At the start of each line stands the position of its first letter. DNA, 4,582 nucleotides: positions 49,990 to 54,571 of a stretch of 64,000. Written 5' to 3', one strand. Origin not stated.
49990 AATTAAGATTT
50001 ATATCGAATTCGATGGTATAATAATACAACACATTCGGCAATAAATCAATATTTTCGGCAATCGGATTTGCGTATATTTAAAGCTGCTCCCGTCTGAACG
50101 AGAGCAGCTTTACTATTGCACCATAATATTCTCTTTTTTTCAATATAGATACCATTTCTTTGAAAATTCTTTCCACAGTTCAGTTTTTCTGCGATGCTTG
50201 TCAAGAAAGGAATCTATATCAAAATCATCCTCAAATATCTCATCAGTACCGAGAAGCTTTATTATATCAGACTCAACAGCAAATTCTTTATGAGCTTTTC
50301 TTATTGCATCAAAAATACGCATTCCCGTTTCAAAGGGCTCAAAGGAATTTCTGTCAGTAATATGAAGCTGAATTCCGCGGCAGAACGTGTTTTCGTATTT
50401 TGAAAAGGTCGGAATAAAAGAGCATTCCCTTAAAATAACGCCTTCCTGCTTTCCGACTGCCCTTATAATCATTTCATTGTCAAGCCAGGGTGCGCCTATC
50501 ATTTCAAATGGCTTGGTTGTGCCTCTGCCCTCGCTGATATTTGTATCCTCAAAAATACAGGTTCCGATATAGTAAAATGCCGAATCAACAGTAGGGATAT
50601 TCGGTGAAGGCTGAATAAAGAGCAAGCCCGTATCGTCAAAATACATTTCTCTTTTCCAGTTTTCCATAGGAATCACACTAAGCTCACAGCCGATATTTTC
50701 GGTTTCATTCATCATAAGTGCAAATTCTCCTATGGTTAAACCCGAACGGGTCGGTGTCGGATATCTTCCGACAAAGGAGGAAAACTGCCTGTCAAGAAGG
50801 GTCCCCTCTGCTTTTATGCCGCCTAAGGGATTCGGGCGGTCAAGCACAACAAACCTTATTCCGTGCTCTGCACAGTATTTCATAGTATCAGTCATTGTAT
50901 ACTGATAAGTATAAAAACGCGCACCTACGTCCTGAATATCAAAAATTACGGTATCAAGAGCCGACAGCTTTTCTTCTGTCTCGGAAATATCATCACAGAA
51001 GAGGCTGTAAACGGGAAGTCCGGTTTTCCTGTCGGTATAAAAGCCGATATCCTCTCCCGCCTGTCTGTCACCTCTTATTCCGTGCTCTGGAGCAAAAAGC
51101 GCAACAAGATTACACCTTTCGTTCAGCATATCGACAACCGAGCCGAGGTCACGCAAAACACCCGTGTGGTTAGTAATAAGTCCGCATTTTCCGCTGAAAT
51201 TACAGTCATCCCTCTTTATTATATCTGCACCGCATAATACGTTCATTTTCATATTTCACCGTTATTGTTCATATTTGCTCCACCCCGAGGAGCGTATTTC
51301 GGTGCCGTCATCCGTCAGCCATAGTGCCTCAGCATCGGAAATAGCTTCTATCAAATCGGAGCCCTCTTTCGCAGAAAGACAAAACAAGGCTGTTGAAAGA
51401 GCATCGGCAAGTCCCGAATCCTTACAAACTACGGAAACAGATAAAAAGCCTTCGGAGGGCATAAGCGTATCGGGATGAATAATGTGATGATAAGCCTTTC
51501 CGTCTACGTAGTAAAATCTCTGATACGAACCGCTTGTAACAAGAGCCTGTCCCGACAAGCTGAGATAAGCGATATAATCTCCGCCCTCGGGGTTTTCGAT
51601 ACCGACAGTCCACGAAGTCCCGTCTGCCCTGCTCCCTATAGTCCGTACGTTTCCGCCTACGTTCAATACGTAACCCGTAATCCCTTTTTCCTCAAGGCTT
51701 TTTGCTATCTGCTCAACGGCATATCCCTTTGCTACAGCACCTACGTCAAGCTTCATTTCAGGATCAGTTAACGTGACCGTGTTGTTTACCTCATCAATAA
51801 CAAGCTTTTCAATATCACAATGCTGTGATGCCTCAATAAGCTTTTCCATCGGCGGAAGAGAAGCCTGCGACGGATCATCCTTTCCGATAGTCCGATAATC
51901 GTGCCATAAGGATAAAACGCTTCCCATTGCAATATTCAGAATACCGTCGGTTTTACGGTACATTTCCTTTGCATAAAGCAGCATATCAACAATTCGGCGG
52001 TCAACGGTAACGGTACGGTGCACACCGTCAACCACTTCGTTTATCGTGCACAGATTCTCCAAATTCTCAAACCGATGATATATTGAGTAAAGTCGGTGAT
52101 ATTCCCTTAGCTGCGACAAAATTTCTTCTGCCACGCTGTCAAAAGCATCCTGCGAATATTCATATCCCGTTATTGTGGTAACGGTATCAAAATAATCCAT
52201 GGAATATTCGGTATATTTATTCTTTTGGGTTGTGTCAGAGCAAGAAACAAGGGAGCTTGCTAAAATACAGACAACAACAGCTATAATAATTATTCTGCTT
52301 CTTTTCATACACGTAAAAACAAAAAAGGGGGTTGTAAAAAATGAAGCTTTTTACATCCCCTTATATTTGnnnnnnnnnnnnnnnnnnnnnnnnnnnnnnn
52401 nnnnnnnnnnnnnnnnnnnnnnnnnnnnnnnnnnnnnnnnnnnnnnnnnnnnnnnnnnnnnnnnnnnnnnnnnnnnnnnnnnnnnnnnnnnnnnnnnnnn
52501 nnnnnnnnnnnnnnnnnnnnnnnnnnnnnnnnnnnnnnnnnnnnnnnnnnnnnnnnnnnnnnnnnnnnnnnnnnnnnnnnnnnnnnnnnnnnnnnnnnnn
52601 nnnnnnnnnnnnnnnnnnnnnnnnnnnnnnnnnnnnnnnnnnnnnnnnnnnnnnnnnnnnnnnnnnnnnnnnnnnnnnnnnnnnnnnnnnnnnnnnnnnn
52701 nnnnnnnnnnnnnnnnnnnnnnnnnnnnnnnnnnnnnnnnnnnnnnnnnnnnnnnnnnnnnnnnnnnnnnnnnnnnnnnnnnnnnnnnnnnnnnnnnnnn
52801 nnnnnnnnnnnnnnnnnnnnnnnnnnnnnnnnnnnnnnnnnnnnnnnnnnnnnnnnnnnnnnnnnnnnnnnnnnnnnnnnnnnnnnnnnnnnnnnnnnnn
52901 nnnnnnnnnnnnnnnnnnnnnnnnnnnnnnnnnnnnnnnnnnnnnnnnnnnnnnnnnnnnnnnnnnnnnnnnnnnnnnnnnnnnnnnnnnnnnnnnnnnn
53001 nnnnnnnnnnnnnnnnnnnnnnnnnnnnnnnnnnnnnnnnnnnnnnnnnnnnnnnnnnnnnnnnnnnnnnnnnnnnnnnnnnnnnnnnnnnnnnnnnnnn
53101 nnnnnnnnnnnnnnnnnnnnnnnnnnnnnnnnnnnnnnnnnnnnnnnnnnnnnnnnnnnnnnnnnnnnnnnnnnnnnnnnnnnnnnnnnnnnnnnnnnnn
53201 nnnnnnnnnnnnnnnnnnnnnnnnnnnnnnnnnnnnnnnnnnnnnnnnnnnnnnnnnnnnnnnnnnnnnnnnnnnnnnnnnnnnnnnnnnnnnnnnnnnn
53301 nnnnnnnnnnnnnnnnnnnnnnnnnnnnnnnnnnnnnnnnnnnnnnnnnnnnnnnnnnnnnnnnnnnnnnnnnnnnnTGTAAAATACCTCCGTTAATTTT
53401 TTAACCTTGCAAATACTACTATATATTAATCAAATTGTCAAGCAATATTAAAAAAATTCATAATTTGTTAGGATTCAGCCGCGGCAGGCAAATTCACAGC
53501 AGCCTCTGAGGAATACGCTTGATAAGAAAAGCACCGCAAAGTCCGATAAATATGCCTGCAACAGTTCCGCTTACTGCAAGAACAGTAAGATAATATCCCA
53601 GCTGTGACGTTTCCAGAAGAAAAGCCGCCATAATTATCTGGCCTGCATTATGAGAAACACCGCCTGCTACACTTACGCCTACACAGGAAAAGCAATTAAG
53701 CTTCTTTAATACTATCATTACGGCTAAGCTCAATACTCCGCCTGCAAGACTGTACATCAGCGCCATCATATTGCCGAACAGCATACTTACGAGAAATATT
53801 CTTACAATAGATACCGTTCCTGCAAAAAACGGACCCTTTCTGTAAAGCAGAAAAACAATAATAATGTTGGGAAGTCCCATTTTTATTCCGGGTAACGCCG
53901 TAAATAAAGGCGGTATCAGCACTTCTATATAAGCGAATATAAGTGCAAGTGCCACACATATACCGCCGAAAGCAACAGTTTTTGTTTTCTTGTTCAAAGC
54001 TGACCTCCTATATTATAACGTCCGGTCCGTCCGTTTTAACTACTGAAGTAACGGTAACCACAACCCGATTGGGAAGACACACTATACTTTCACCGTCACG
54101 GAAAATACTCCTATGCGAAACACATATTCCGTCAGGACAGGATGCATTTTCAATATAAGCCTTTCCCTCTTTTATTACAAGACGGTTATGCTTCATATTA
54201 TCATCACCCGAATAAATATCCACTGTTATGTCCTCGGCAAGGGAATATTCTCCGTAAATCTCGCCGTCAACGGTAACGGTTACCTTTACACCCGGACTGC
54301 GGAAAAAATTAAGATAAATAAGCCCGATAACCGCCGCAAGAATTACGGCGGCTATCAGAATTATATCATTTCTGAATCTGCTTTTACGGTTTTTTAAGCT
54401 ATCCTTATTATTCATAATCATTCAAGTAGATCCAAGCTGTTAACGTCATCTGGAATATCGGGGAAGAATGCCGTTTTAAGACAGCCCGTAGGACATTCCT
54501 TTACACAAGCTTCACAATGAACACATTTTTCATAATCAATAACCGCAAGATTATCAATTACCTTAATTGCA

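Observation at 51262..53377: ApbE-adjacent lipoprotein built from two FMN_bind-like repeats carrying a non-canonical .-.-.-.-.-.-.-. motif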

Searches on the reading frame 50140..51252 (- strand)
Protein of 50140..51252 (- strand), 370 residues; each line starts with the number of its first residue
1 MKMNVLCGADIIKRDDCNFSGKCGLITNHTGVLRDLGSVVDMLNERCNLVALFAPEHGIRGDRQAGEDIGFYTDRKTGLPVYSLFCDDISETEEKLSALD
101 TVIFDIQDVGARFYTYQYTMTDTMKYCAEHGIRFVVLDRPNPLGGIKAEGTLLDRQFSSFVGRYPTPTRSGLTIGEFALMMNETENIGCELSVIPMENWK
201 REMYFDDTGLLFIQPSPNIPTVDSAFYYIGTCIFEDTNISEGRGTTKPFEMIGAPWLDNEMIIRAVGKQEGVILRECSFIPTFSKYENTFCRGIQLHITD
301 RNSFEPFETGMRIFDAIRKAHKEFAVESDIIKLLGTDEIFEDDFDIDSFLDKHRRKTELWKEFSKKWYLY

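Call 3: search_protein_families(library=pfam, proteins=[window:50140-51252:-], max_evalue=1)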
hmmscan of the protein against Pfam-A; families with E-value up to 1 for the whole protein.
window:50140-51252:- (370 aa): 2 families
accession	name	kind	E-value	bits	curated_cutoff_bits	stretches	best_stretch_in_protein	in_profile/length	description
PF07075.17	NamZ_N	-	3e-81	272.1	26.9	1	24-222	2-202/203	Exo-beta-N-acetylmuramidase NamZ, N-terminal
PF20732.2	NamZ_C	-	1.1e-40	140.3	25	1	226-370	1-152/152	Exo-beta-N-acetylmuramidase NamZ, C-terminal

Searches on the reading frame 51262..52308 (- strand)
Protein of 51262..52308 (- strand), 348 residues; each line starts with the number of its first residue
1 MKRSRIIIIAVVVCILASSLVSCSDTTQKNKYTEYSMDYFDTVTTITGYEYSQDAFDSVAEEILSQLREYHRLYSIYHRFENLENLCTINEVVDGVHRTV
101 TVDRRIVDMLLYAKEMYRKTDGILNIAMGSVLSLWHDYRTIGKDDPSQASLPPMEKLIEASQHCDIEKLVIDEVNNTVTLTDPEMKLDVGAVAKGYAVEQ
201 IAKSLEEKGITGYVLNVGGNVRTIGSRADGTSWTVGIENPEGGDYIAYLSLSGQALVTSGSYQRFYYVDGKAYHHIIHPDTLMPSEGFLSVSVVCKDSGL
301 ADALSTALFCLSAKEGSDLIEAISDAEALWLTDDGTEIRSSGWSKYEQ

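Call 3: search_protein_families(library=pfam, proteins=[window:51262-52308:-], max_evalue=1)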
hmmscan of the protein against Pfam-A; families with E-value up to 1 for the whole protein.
window:51262-52308:- (348 aa): 2 families
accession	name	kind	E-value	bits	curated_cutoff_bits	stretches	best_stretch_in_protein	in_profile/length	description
PF02424.20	ApbE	-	3.5e-70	237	25.6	1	40-329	1-265/266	ApbE family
PF01314.23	AFOR_C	-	0.12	11.9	27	1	10-71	263-323/385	Aldehyde ferredoxin oxidoreductase, domains 2 & 3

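Call 4: search_protein_families(library=ncbifam, proteins=[window:51262-52308:-], max_evalue=1)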
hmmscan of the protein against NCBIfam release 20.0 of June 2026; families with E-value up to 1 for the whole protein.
window:51262-52308:- (348 aa): 2 families
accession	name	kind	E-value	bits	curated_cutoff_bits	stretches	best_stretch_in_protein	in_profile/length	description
NF007774.0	PRK10461.1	equivalog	1.1e-33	116.6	498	1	8-321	5-318/351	FAD:protein FMN transferase ApbE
NF053689.1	BamJ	equivalog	0.021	15.1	100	1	1-53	1-56/184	BamJ family beta-barrel-assembly machinery protein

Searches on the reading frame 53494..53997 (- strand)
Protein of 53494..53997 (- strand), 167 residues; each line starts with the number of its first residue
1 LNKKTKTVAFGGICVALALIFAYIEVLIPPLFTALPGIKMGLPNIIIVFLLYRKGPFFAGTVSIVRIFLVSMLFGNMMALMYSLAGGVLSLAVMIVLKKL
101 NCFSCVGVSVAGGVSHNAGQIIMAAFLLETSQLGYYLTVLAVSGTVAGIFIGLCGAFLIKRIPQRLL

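Call 3: search_protein_families(library=pfam, proteins=[window:53494-53997:-], max_evalue=1)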
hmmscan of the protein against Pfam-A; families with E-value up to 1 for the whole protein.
window:53494-53997:- (167 aa): 1 family
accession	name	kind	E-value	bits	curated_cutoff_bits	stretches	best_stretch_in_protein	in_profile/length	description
PF07456.16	Hpre_diP_synt_I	-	2.2e-36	125.6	30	1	15-157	2-146/147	Heptaprenyl diphosphate synthase component I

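Call 4: search_protein_families(library=ncbifam, proteins=[window:53494-53997:-], max_evalue=1)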
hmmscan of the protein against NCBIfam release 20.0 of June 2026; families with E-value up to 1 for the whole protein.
window:53494-53997:- (167 aa): 0 families

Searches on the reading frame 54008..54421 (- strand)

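Call 3: search_protein_families(library=pfam, proteins=[window:54008-54421:-], max_evalue=1)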
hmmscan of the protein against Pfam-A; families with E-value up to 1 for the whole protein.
window:54008-54421:- (137 aa): 2 families
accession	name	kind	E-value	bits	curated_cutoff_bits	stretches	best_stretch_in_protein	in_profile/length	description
PF07009.16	NusG_II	-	1.8e-27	96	29.6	1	22-126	1-105/107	NusG domain II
PF16425.10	DUF5022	-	0.13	12.2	25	1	51-108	115-170/287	Domain of unknown function (DUF5022)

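Call 4: search_protein_families(library=ncbifam, proteins=[window:54008-54421:-], max_evalue=1)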
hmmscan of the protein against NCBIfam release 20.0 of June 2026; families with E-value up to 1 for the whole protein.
window:54008-54421:- (137 aa): 1 family
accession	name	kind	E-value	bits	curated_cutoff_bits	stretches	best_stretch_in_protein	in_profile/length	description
NF033835.0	VraH_fam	subfamily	0.01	15.7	40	1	1-32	4-34/54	VraH family peptide resistance protein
